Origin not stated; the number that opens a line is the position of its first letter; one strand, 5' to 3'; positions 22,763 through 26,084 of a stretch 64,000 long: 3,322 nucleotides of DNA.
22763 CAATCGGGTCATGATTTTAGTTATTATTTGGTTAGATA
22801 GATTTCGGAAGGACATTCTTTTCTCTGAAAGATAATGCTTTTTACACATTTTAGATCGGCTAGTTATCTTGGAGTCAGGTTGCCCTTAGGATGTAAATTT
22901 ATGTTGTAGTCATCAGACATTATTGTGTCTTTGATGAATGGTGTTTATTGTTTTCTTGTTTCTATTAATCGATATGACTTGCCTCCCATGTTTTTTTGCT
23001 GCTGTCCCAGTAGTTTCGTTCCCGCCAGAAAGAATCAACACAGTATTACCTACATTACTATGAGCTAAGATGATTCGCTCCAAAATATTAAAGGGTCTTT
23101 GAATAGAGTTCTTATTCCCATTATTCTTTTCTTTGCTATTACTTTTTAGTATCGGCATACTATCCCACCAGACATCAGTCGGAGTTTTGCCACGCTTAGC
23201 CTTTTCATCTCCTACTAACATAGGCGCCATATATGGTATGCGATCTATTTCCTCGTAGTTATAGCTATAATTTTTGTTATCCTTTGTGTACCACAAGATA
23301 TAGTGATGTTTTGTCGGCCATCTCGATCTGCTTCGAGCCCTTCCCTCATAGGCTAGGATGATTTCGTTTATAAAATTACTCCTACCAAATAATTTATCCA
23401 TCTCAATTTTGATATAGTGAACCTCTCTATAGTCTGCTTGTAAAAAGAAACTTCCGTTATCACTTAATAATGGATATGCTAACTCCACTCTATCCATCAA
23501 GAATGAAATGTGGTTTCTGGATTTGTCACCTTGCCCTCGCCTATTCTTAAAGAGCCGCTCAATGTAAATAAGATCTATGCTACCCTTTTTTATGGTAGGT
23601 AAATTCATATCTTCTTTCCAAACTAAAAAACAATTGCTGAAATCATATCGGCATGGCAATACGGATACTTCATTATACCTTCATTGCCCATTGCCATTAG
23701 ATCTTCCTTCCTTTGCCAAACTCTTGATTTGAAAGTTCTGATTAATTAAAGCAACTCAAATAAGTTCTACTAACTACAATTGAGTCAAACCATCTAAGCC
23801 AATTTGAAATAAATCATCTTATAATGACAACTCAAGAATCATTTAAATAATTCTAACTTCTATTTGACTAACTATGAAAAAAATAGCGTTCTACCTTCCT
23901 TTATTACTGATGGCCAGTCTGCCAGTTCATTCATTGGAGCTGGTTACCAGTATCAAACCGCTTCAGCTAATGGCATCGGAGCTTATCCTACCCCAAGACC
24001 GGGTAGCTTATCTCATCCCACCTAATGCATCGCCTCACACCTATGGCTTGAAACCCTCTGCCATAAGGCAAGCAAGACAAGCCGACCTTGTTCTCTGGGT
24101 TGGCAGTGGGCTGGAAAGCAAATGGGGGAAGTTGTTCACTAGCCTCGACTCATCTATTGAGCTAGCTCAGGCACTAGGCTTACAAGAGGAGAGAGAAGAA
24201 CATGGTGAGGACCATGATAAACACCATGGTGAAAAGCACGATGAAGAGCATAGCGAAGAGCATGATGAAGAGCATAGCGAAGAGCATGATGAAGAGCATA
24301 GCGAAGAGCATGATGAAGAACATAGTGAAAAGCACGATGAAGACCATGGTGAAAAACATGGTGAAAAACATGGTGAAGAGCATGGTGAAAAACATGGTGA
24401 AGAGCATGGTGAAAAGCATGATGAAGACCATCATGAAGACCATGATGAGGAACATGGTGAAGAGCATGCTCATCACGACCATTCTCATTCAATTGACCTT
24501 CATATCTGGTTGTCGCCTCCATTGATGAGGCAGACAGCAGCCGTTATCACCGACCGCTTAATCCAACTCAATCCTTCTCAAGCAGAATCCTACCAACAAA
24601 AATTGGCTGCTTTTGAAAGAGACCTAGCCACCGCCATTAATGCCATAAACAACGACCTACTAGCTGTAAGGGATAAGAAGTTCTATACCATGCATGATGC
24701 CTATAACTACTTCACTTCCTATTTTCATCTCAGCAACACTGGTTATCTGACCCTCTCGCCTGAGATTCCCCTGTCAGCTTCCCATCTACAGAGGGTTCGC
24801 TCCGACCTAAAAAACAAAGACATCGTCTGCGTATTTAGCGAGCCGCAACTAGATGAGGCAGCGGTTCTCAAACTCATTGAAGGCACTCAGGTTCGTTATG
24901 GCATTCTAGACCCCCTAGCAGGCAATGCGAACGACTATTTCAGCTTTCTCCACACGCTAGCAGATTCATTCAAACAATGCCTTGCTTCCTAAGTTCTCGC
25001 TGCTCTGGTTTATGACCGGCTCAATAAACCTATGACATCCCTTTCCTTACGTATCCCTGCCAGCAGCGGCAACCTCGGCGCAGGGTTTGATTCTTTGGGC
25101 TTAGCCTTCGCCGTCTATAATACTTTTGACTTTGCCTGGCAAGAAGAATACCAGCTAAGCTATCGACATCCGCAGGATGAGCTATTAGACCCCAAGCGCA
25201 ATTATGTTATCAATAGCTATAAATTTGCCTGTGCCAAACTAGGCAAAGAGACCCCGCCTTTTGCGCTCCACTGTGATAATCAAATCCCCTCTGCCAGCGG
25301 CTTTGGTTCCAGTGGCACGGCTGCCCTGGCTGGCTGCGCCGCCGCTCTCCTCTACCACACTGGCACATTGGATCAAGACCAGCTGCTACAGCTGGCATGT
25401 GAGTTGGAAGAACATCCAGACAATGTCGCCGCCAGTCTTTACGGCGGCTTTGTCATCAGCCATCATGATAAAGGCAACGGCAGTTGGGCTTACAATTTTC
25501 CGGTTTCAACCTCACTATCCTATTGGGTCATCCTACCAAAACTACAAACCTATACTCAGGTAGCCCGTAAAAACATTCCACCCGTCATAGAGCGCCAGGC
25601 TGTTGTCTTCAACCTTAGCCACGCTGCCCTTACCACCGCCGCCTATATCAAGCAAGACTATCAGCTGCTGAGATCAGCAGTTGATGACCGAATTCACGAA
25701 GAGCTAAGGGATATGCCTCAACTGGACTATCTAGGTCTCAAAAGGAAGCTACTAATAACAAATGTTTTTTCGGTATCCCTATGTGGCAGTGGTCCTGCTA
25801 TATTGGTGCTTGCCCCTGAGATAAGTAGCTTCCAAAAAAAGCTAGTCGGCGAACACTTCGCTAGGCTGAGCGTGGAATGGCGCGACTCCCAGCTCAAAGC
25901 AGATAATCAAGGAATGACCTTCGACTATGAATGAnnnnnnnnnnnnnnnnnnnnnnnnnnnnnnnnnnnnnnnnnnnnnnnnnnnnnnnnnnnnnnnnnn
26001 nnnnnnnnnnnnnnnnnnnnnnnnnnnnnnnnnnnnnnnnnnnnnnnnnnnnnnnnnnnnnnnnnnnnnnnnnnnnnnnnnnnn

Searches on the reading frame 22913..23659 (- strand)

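Call 15: search_protein_families(library=pfam, proteins=[window:22913-23659:-], max_evalue=0.01)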
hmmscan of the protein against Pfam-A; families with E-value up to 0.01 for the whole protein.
window:22913-23659:- (248 aa): 1 family
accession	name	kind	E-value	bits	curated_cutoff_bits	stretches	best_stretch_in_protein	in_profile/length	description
PF01555.25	N6_N4_Mtase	-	6.2e-29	102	26.7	1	28-241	1-219/221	DNA methylase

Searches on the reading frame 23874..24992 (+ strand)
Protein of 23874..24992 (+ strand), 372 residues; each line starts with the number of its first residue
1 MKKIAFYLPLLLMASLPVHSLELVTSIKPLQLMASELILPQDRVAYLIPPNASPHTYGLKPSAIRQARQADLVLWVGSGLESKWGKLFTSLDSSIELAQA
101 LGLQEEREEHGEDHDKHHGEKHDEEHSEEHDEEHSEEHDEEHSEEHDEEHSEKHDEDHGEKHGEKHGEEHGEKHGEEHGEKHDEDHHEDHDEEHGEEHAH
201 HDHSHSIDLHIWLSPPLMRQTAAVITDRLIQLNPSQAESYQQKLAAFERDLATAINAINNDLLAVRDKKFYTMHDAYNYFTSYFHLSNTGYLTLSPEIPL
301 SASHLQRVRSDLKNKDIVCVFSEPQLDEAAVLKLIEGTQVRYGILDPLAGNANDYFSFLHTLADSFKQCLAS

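Call 67: search_protein_families(library=pfam, proteins=[window:23874-24992:+], max_evalue=0.001)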
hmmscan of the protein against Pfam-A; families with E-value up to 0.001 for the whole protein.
window:23874-24992:+ (372 aa): 3 families
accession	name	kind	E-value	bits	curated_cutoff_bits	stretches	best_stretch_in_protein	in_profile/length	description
PF01297.22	ZnuA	-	1.1e-47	163.2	29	1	24-369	2-263/263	Zinc-uptake complex component A periplasmic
PF02862.22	DDHD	-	3.8e-06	27.7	28.3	1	40-181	57-194/258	DDHD domain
PF09073.15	BUD22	-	0.00015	21.7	37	1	82-207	123-252/435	BUD22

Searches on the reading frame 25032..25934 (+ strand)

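Call 67: search_protein_families(library=pfam, proteins=[window:25032-25934:+], max_evalue=0.001)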
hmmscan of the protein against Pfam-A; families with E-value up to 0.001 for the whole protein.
window:25032-25934:+ (300 aa): 2 families
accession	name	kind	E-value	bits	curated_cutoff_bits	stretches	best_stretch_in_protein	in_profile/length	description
PF00288.32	GHMP_kinases_N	-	4.8e-16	59.2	22.3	1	57-139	1-87/87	GHMP kinases N terminal domain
PF22700.2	MVD-like_N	-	1.3e-05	25.3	27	1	72-148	78-151/157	Diphosphomevalonate decarboxylase-like N-terminal domain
